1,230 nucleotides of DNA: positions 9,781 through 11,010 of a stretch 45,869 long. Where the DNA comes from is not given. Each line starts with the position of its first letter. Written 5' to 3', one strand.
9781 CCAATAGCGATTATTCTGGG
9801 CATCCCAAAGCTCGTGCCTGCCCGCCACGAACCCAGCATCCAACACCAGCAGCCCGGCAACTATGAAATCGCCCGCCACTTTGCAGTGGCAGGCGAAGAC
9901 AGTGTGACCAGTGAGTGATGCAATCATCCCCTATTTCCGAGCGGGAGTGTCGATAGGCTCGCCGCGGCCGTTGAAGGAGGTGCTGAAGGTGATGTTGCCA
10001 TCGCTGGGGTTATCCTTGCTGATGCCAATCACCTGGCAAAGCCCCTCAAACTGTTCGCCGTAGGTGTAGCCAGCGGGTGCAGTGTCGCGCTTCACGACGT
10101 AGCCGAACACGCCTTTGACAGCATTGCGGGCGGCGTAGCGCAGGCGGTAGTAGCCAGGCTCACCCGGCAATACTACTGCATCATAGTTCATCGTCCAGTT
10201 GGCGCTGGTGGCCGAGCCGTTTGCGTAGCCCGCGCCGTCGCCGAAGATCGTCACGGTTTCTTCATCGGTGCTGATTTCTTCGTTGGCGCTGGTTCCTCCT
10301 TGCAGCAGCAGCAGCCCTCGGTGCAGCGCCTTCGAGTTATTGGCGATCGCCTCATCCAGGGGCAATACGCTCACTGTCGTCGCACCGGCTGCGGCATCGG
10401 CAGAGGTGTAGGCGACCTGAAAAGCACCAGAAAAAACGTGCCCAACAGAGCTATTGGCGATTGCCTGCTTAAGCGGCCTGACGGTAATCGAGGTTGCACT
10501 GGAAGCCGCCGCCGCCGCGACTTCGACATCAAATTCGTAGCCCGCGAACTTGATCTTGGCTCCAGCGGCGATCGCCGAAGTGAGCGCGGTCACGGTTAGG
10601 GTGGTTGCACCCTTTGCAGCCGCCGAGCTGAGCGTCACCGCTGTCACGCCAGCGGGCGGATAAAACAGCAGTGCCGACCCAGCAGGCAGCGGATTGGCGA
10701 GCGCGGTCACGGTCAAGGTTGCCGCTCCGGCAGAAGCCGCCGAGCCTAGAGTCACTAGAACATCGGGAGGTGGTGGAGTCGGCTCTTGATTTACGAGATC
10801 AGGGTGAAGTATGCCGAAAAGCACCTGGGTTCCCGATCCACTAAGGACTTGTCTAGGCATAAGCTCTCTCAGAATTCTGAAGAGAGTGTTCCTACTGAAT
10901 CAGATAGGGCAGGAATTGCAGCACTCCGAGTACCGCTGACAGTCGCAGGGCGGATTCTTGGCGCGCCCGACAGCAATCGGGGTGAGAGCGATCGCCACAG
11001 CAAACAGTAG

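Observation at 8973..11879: Tail module split into three blocks on both strands, with a second tyrosine recombinase heading the tail-tube block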

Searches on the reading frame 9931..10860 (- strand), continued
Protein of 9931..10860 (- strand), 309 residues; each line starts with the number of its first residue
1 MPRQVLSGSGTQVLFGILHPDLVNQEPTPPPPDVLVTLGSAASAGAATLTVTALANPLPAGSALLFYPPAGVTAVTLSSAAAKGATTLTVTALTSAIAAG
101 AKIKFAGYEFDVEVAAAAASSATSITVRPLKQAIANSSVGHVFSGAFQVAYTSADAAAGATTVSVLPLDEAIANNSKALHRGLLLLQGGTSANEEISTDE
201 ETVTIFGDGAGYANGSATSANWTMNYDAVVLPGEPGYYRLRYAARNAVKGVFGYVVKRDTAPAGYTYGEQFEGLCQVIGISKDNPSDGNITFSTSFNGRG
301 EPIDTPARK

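Call 64: fold_search(model_id=the predicted structure, library=viral)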
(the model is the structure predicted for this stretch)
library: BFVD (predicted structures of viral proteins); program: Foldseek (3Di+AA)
matches with E <= 10: 557; with E <= 0.001: 5
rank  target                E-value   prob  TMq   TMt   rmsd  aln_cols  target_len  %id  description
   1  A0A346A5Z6            1.2e-05  0.99  0.17  0.15  14.9       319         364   16  (no name in the UniProt tables at hand)
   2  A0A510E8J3            6.2e-05  1.00  0.24  0.30  15.2       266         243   14  (no name in the UniProt tables at hand)
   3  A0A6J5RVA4            1.1e-04  1.00  0.21  0.19  24.5       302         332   12  Major tail protein [uncultured Caudovirales phage]
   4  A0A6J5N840            2.2e-04  1.00  0.23  0.25  10.6       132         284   20  Uncharacterized protein [uncultured Caudovirales phage]
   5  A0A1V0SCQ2            3.3e-04  0.87  0.18  0.06  19.0       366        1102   10  Collagen triple helix repeat motif-containing protein [Indivirus ILV1]
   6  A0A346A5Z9            1.3e-03  1.00  0.22  0.26   2.6        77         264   12  (no name in the UniProt tables at hand)
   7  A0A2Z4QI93            2.4e-03  0.72  0.20  0.12  22.9       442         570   10  (no name in the UniProt tables at hand)
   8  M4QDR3                2.7e-03  0.84  0.20  0.06  27.7       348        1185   10  Uncharacterized protein (Fragment) [Cyanophage P-RSM1]
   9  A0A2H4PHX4            3.6e-03  1.00  0.21  0.38  10.9       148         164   11  (no name in the UniProt tables at hand)
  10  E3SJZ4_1              4.6e-03  0.85  0.21  0.06  25.1       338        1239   12  Structural protein [Synechococcus phage S-ShM2]
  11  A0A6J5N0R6            5.3e-03  0.99  0.17  0.12  14.7       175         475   16  Uncharacterized protein [uncultured Caudovirales phage]
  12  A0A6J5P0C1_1          6.7e-03  0.96  0.18  0.07  15.2       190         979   17  DUF4815 domain-containing protein [uncultured Caudovirales phage]
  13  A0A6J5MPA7            9.5e-03  0.97  0.20  0.29  13.7       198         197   16  Uncharacterized protein [uncultured Caudovirales phage]
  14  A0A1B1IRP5            1.2e-02  1.00  0.21  0.40   6.3       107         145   21  (no name in the UniProt tables at hand)
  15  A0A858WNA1            1.3e-02  0.77  0.23  0.14  23.6       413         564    9  Tail assembly protein [Xanthomonas phage FoX4]
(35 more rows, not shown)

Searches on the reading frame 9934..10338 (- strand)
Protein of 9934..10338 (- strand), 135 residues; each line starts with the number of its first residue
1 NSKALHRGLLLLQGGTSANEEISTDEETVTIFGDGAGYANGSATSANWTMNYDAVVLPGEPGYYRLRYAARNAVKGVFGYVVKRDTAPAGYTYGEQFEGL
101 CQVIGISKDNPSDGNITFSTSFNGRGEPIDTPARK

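Call 50: search_solved_structures(query=A2, max_evalue=10)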
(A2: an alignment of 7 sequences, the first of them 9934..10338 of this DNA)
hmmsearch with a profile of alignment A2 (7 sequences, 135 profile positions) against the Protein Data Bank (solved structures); distinct sequences matched with E-value up to 10: 3.
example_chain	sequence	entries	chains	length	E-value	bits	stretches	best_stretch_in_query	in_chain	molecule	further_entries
2yeq_A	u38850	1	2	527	0.37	13.8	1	19-63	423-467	ALKALINE PHOSPHATASE D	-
8z82_L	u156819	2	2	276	2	11.4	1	2-42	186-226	Reaction center protein L chain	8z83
1f9n_A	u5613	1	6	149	2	11.4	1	18-73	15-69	ARGININE REPRESSOR/ACTIVATOR PROTEIN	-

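Call 51: search_protein_families(library=pfam, alignment_id=A2, max_evalue=5)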
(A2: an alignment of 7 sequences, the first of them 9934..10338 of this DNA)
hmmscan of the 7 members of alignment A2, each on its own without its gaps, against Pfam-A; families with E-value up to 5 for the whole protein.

A. member 1, window:9934-10338:- (135 aa): 1 family
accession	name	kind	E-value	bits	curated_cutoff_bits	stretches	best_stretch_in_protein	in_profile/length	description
PF06199.17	Phage_tail_2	-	0.057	13.9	23.8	1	22-128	33-130/132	Phage tail tube protein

B. families by the number of members that match (of 7 scanned): 2 families
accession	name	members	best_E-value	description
PF06199.17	Phage_tail_2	5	0.003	Phage tail tube protein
PF07390.16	P30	1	0.011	Mycoplasma P30 protein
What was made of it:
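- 9931..10860 (-): Tube-like major tail protein: N-terminal beta-repeat region plus a C-terminal tube-like domain (about residues 181-309). Pfam Phage_tail_2 weakly in 5 of 7 members (call 51).
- On Tail tube proteins (Pfam Phage_tail_2, PHROG 1407): Pfam Phage_tail_2 scores below its cut-off (13.9 against 23.8 bits) but recurs in 5 of 7 members (call 51).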

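Call 55: predict_structure(alignment_id=A2)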
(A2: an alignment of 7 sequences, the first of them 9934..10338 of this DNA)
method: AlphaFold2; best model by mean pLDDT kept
length: 135 residues; sequences in the alignment: 7
mean_pLDDT: 34.1   pTM: 0.22
mean pLDDT of the five models: 34.1, 32.1, 30.0, 29.9, 29.3
residues with pLDDT >= 90: 0; 70-90: 0; 50-70: 0; < 50: 135
segments of 3 or more residues with pLDDT < 50: 1-135
pLDDT, mean of each block of 10 residues (from residue 1): 28 29 28 28 36 31 31 38 43 43 38 40 33 32
secondary structure, 60 per line:
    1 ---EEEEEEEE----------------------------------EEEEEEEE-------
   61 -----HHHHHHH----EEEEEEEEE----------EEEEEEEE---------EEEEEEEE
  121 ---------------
elements in order: E4-11 E46-53 H66-72 E77-85 E96-103 E113-120
